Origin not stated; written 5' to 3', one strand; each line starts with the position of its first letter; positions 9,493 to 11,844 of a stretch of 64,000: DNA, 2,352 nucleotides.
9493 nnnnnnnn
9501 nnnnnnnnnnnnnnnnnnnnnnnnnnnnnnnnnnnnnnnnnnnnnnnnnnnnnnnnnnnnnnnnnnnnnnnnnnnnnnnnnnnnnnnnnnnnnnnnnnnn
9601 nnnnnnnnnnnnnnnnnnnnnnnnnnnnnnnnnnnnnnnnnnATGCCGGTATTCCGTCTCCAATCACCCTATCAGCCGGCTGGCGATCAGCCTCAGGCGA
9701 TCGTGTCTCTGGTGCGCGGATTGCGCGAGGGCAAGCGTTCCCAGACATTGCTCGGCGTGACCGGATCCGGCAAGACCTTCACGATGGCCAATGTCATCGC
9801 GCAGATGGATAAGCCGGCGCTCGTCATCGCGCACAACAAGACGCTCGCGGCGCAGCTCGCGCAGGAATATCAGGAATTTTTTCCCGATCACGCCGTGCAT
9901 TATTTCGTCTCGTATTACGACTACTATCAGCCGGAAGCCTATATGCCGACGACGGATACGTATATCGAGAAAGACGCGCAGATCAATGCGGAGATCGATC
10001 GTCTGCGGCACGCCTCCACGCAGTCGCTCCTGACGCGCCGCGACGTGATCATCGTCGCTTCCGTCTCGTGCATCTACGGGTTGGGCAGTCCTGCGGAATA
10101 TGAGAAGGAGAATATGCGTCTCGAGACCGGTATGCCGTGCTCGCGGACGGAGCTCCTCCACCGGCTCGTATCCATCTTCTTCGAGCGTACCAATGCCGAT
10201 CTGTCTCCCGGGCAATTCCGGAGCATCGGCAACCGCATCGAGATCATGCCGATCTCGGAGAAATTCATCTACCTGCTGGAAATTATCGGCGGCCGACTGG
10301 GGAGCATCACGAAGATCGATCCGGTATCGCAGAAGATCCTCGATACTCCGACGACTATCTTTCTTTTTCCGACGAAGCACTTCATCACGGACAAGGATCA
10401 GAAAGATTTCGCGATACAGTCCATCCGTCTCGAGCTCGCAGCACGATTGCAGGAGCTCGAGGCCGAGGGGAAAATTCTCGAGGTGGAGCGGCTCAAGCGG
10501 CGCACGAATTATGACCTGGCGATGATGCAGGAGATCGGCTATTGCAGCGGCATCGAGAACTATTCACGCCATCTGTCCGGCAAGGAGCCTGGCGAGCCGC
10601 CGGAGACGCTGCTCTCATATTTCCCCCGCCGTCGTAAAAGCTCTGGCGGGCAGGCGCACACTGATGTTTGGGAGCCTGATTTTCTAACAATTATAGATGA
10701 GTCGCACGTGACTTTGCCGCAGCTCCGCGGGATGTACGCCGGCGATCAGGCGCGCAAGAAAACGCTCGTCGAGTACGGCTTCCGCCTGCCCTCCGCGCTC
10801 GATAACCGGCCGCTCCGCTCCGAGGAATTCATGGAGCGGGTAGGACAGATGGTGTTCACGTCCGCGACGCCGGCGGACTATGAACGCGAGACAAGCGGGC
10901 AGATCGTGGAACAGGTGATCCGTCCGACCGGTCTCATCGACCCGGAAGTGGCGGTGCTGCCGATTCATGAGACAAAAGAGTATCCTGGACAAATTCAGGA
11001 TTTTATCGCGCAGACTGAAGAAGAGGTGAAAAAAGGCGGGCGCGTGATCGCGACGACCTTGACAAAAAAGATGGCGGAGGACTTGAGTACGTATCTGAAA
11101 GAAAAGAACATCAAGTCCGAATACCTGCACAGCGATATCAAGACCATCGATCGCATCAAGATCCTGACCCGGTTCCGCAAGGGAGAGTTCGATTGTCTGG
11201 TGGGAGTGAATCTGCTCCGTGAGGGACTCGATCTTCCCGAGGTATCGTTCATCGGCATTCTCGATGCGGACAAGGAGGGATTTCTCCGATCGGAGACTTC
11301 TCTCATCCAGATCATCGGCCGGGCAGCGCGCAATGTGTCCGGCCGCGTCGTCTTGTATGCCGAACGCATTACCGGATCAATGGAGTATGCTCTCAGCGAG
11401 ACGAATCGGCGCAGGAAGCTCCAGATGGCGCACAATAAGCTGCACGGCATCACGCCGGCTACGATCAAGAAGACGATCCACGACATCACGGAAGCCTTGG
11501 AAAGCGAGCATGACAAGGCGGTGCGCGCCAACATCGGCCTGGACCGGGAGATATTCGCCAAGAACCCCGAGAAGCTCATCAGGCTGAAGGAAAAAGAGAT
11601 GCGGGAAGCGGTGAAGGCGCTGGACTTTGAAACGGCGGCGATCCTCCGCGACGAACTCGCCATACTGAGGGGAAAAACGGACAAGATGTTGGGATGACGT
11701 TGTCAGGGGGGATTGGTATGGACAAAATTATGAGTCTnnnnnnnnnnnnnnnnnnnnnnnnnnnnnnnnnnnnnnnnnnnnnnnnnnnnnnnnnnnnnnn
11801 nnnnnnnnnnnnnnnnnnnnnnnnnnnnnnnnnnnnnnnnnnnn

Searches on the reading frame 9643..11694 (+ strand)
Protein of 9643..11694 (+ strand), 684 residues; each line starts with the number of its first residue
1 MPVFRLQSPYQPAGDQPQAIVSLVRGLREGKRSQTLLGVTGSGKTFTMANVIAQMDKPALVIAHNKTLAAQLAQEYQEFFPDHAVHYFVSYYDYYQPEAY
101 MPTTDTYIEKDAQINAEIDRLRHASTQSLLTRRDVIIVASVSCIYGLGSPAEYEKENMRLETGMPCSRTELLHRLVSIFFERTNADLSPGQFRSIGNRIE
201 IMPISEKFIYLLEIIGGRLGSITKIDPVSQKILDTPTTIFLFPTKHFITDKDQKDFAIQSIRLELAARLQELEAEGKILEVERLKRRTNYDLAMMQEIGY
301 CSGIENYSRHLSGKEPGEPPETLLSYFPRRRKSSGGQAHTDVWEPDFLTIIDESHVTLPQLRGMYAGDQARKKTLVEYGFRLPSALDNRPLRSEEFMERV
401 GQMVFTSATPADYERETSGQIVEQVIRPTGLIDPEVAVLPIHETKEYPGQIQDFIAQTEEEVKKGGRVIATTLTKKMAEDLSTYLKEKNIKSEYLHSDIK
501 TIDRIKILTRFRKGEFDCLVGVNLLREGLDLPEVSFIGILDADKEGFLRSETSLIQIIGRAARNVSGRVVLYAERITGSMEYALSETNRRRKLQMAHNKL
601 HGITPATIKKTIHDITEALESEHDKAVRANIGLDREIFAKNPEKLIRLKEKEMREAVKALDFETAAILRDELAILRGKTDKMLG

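Call 7: search_protein_families(library=pfam, proteins=[window:9643-11694:+])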
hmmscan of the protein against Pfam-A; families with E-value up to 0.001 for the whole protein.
window:9643-11694:+ (684 aa): 7 families
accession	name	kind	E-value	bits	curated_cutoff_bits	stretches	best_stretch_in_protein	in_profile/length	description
PF00271.37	Helicase_C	-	1.9e-21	76.8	23.5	1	461-564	11-109/110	Helicase conserved C-terminal domain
PF12344.14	UvrB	-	8.2e-20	70.8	27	1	571-612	1-42/43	Ultra-violet resistance protein B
PF17757.6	UvrB_inter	-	4.3e-17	62.5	22.9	1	159-247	2-91/91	UvrB interaction domain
PF04851.21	ResIII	-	7.1e-12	46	22.5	1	15-137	7-130/164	Type III restriction enzyme, res subunit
PF02151.25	UVR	-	2.8e-07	30.5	21.5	1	643-673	1-31/36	UvrB/uvrC motif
PF00270.35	DEAD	-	4.8e-05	23.6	26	0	19-84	7-73/167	DEAD/DEAH box helicase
PF13604.12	AAA_30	-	0.00031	21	27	0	27-76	14-66/191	AAA domain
